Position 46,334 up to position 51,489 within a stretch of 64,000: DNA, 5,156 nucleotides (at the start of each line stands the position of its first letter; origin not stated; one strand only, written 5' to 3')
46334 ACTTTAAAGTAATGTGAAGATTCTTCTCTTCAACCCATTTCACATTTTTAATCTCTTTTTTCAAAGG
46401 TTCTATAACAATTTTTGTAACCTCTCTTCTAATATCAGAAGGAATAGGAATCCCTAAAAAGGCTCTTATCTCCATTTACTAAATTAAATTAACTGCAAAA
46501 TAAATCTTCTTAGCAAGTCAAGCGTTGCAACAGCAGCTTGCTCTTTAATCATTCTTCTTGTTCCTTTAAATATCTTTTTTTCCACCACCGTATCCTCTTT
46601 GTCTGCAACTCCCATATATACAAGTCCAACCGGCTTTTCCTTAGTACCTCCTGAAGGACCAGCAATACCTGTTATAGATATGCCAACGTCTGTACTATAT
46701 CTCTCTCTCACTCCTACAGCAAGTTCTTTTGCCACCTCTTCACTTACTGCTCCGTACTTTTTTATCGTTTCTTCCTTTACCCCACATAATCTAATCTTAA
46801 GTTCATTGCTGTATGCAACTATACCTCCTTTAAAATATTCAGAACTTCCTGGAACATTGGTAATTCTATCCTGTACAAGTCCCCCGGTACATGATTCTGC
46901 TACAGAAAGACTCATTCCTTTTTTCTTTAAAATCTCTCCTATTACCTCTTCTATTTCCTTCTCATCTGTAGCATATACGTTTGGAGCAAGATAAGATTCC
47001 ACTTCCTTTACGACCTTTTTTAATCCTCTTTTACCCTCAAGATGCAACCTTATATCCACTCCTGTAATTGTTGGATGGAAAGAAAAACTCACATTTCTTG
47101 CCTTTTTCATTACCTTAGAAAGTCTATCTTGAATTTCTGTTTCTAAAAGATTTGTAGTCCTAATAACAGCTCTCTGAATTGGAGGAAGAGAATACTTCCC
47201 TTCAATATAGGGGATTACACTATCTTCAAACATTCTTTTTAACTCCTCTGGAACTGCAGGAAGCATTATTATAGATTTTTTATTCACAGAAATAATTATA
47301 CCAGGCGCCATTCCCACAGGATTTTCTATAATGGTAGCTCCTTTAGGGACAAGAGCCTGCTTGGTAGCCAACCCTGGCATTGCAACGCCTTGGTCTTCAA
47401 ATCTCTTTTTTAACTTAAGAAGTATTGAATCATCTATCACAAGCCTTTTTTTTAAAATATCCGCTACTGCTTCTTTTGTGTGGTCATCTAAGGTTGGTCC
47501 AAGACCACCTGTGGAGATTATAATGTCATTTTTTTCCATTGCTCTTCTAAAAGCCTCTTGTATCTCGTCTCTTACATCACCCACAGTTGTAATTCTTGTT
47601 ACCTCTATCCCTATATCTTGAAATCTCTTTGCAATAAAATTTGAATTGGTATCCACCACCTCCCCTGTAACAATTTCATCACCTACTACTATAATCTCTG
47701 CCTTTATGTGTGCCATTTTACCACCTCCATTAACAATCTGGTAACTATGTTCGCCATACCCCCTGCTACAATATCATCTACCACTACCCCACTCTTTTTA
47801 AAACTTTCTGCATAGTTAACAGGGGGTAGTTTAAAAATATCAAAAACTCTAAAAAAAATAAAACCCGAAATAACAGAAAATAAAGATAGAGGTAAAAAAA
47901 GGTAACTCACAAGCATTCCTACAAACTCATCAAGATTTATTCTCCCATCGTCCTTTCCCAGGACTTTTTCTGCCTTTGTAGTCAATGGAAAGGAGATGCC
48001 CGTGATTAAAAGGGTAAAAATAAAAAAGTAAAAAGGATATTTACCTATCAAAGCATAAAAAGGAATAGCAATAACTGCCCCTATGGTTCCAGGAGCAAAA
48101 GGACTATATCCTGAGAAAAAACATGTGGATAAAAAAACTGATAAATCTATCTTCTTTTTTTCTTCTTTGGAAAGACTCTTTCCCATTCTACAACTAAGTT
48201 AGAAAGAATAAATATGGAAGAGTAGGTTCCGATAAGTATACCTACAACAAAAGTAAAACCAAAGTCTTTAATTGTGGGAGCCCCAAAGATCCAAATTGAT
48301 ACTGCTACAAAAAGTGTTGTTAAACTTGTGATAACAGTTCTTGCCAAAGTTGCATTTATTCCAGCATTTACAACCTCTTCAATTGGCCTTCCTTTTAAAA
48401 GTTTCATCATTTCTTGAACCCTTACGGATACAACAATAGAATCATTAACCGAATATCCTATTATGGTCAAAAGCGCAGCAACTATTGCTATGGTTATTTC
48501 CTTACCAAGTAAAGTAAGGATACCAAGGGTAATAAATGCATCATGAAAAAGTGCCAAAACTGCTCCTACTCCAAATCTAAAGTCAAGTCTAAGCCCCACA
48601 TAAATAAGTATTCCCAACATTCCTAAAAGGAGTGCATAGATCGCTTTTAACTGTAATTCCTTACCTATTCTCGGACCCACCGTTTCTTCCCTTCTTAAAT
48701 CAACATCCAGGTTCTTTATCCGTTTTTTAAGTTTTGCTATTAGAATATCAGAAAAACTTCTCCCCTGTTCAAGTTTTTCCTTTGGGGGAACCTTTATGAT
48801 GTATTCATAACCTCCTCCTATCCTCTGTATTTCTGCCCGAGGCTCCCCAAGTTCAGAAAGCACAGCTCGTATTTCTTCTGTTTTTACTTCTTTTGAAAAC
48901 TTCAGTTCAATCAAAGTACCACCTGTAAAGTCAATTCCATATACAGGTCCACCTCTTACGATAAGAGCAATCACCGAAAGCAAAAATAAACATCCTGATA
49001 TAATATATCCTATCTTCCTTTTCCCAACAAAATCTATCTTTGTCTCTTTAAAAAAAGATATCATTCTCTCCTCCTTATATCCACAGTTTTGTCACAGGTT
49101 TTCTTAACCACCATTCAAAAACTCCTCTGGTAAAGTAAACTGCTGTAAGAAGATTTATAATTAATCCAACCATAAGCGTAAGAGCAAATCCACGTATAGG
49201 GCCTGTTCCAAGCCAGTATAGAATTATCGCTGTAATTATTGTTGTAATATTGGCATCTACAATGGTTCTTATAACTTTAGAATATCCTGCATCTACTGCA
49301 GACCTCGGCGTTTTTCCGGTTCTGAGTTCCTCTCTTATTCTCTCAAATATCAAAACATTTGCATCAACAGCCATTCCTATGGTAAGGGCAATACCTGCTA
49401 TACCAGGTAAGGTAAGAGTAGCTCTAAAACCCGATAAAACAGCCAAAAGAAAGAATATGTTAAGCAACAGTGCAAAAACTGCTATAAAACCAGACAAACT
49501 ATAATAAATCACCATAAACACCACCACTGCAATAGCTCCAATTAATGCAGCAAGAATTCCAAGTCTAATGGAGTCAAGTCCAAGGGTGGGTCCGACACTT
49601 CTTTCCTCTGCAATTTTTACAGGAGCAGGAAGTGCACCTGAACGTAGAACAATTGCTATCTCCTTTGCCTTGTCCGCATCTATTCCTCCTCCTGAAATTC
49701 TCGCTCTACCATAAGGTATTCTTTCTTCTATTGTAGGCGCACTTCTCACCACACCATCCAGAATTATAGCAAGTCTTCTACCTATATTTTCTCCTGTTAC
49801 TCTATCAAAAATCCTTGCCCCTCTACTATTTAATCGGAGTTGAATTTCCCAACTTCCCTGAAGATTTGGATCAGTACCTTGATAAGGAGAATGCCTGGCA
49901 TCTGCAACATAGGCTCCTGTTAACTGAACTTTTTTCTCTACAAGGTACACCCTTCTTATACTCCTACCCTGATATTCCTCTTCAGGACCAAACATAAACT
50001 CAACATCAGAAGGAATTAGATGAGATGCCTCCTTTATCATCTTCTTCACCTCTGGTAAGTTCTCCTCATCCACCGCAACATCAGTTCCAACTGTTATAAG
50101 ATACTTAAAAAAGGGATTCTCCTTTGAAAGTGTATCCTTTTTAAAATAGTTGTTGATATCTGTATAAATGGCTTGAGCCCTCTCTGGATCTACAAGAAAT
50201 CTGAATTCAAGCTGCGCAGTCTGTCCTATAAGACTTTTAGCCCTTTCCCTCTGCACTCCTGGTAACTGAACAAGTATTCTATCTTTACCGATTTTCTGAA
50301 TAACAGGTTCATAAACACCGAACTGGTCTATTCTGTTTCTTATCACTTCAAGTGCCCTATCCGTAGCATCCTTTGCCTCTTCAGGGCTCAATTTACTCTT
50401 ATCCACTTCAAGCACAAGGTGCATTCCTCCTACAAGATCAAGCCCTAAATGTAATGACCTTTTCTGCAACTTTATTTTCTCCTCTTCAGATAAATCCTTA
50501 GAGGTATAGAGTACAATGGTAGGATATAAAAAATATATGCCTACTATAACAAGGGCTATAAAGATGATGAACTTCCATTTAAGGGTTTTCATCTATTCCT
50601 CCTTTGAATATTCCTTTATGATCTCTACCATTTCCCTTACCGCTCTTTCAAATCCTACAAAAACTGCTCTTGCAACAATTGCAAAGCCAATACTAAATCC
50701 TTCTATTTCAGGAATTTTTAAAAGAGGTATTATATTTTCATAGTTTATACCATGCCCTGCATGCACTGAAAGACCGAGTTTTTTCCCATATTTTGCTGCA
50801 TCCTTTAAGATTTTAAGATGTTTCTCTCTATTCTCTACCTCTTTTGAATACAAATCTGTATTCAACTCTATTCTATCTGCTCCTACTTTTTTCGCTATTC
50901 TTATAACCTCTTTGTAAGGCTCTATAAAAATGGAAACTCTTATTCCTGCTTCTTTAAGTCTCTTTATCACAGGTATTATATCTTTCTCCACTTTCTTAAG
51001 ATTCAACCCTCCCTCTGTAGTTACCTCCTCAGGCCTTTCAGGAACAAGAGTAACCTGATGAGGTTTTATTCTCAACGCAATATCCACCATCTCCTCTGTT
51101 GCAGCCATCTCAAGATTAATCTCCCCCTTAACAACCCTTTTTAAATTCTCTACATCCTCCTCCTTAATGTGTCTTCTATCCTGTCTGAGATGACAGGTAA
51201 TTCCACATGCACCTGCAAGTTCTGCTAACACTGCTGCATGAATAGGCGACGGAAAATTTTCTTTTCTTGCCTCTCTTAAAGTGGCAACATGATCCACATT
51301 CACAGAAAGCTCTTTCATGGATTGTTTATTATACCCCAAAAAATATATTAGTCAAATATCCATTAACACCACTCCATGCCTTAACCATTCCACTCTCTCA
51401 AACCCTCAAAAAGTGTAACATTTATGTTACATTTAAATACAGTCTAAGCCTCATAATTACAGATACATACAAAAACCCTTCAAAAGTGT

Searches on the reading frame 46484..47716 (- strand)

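Call 36: search_protein_families(library=ncbifam, proteins=[window:46484-47716:-], max_evalue=1e-8)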
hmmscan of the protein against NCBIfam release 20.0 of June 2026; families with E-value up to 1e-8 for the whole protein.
window:46484-47716:- (410 aa): 12 families
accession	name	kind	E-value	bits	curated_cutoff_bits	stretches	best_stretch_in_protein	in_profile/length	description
NF001813.0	PRK00549.1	equivalog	1e-127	426.6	379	1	5-407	2-412/414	competence/damage-inducible protein A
TIGR00200.1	cinA_nterm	subfamily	2.8e-101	339.2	243.15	1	4-405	2-410/414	CinA family nicotinamide mononucleotide deamidase-related protein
NF002291.0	PRK01215.1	equivalog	2.6e-55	187.3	293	1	2-220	2-219/264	nicotinamide mononucleotide deamidase-related protein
TIGR00199.1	PncC_domain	subfamily_domain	1.6e-50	171.1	68.9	1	259-404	1-147/149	nicotinamide-nucleotide amidohydrolase family protein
NF002975.0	PRK03661.1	equivalog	6.8e-46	155.9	212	1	255-407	9-162/164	nicotinamide-nucleotide amidase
NF002978.0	PRK03673.1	equivalog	3.4e-44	151.4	496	1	4-287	2-287/398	nicotinamide mononucleotide deamidase-related protein YfaY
NF002977.0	PRK03670.1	equivalog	7e-38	130.4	305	1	5-183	2-185/252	competence damage-inducible protein A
TIGR00177.1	molyb_syn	domain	3e-29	101.9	85.35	1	4-167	2-146/148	molybdenum cofactor synthesis domain-containing protein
NF002972.0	PRK03657.1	equivalog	2.9e-26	92.3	201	1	253-395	18-160/175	2-oxo-tetronate isomerase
NF002947.1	PRK03604.1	equivalog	4.6e-12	45.8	285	1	4-92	146-235/301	bifunctional molybdenum cofactor biosynthesis protein MoaC/MoaB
NF011068.0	PRK14498.1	equivalog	8.5e-12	43.9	534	1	7-86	197-276/647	molybdopterin biosynthesis protein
NF007960.1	PRK10680.1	equivalog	1.9e-09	36.8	440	1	7-85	184-262/401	molybdopterin molybdotransferase MoeA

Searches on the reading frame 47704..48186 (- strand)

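Call 36: search_protein_families(library=ncbifam, proteins=[window:47704-48186:-], max_evalue=1e-8)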
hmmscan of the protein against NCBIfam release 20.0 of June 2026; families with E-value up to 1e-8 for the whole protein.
window:47704-48186:- (160 aa): 1 family
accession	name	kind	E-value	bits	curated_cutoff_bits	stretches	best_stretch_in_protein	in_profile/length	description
NF008288.0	PRK11068.1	equivalog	5.1e-26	91.6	226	1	17-153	16-157/165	phosphatidylglycerophosphatase A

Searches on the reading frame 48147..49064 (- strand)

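Call 36: search_protein_families(library=ncbifam, proteins=[window:48147-49064:-], max_evalue=1e-8)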
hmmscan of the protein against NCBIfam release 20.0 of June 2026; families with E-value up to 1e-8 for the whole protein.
window:48147-49064:- (305 aa): 22 families
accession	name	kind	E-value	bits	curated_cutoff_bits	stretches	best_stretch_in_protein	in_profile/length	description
TIGR00966.2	transloc_SecF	equivalog_domain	1.3e-86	290.6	160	1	10-294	1-279/279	protein translocase subunit SecF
NF009583.0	PRK13024.1-3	subfamily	2e-84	284.1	721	1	4-303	451-742/755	protein translocase subunit SecDF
NF011315.0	PRK14726.1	equivalog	1.3e-67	228.7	1249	1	3-294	540-827/855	protein translocase subunit SecDF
NF009585.0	PRK13024.1-5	equivalog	2.4e-62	211.2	1037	1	3-298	663-981/993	protein translocase subunit SecDF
NF009581.0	PRK13024.1-1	equivalog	3.3e-59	200.7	1058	1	7-303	446-738/752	protein translocase subunit SecDF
NF009584.0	PRK13024.1-4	equivalog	1.2e-49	169.3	1171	1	9-291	450-728/759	protein translocase subunit SecDF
TIGR00916.1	2A0604s01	subfamily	1.1e-48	165.9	148.6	1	109-284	58-231/231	SecD/SecF family protein translocase subunit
NF009580.0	PRK13023.1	equivalog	5.5e-46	157.2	1153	1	26-294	485-750/775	protein translocase subunit SecDF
NF009582.0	PRK13024.1-2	equivalog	7.9e-35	120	723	1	25-305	535-835/859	protein translocase subunit SecDF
NF009540.0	PRK12911.1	equivalog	4e-28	97.4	1878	1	129-292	1224-1392/1403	bifunctional preprotein translocase subunit SecD/SecF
NF006354.0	PRK08578.1-2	equivalog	3.8e-22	79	353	1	28-275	25-265/296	preprotein translocase subunit SecF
NF041305.1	SecF_Halo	equivalog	9.8e-22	77.6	420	1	32-278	36-267/289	protein translocase subunit SecF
NF046001.1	SecDF_plasm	equivalog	4.2e-21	74.7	500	1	7-305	531-857/878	protein translocase subunit SecDF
NF006357.0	PRK08578.2-1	equivalog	4.6e-20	72.6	304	1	17-273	6-252/282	preprotein translocase subunit SecF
NF006355.0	PRK08578.1-3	equivalog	7.4e-20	71.4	421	1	27-278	32-267/290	preprotein translocase subunit SecF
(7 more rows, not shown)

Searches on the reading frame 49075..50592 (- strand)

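Call 36: search_protein_families(library=ncbifam, proteins=[window:49075-50592:-], max_evalue=1e-8)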
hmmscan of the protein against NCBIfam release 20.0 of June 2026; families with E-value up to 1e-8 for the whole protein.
window:49075-50592:- (505 aa): 19 families
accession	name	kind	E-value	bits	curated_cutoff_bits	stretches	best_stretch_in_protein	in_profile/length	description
NF009583.0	PRK13024.1-3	subfamily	1e-148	496.7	721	1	1-498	1-434/755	protein translocase subunit SecDF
TIGR01129.1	secD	equivalog_domain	1.9e-132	442.2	244.4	1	49-490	1-395/397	protein translocase subunit SecD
NF009585.0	PRK13024.1-5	equivalog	2.9e-125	419.5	1037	2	153-498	299-650/993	protein translocase subunit SecDF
NF011315.0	PRK14726.1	equivalog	1e-110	371.2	1249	2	216-498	251-527/855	protein translocase subunit SecDF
TIGR00916.1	2A0604s01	subfamily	8.4e-76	254.6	148.6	1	254-485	1-231/231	SecD/SecF family protein translocase subunit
NF009545.0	PRK12933.1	equivalog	3.2e-75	253.8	728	2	213-495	306-593/604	protein translocase subunit SecD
NF009580.0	PRK13023.1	equivalog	4.9e-71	240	1153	1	216-498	174-450/775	protein translocase subunit SecDF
NF009581.0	PRK13024.1-1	equivalog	4.7e-69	233.3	1058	2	284-493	200-408/752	protein translocase subunit SecDF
NF009584.0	PRK13024.1-4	equivalog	6.1e-65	219.9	1171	2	284-492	198-409/759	protein translocase subunit SecDF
NF009540.0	PRK12911.1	equivalog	1.2e-54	185.2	1878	1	269-498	837-1064/1403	bifunctional preprotein translocase subunit SecD/SecF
NF006218.0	PRK08343.1-4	subfamily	5.3e-37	127.6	383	1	219-496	113-385/392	preprotein translocase subunit SecD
NF009582.0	PRK13024.1-2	equivalog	1.1e-29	103.1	723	1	302-490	294-482/859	protein translocase subunit SecDF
NF046001.1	SecDF_plasm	equivalog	7.1e-26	90.5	500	1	308-497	317-505/878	protein translocase subunit SecDF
TIGR00966.2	transloc_SecF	equivalog_domain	4.2e-25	88.8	160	1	322-492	106-276/279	protein translocase subunit SecF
NF006216.0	PRK08343.1-2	equivalog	3.7e-24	85.4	519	1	307-483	310-489/506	preprotein translocase subunit SecD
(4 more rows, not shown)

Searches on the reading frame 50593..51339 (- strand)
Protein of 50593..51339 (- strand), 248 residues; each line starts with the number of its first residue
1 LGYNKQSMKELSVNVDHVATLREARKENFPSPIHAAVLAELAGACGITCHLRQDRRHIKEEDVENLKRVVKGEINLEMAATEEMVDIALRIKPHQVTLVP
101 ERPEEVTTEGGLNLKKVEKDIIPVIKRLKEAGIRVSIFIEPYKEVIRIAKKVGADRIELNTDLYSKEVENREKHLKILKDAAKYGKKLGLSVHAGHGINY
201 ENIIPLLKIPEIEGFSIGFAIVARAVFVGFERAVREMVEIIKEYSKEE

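Call 9: search_protein_families(library=pfam, proteins=[window:50593-51339:-], max_evalue=0.01)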
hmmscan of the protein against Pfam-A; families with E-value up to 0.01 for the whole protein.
window:50593-51339:- (248 aa): 1 family
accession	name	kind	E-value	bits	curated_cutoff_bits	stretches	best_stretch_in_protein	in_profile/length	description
PF03740.19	PdxJ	-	5.3e-94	314.2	24.5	1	10-241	1-234/234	Pyridoxal phosphate biosynthesis protein PdxJ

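Call 22: list_cluster_members(proteins=[P0001, P0065, window:50593-51339:-, window:51753-52163:+])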
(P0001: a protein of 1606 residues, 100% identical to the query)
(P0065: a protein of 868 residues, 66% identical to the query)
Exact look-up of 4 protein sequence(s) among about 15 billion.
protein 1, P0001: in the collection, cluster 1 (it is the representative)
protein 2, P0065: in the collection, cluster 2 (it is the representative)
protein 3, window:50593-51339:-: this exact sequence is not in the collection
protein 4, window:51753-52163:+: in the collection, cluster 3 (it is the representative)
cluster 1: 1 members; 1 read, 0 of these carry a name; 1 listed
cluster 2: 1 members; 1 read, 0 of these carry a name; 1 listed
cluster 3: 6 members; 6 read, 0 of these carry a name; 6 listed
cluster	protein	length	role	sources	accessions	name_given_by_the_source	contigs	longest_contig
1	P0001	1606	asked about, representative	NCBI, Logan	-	-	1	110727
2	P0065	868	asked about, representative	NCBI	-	-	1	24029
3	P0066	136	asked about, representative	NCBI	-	-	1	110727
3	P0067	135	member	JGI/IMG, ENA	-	-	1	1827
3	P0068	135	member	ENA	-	-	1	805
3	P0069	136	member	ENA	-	-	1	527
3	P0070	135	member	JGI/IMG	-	-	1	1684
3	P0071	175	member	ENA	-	-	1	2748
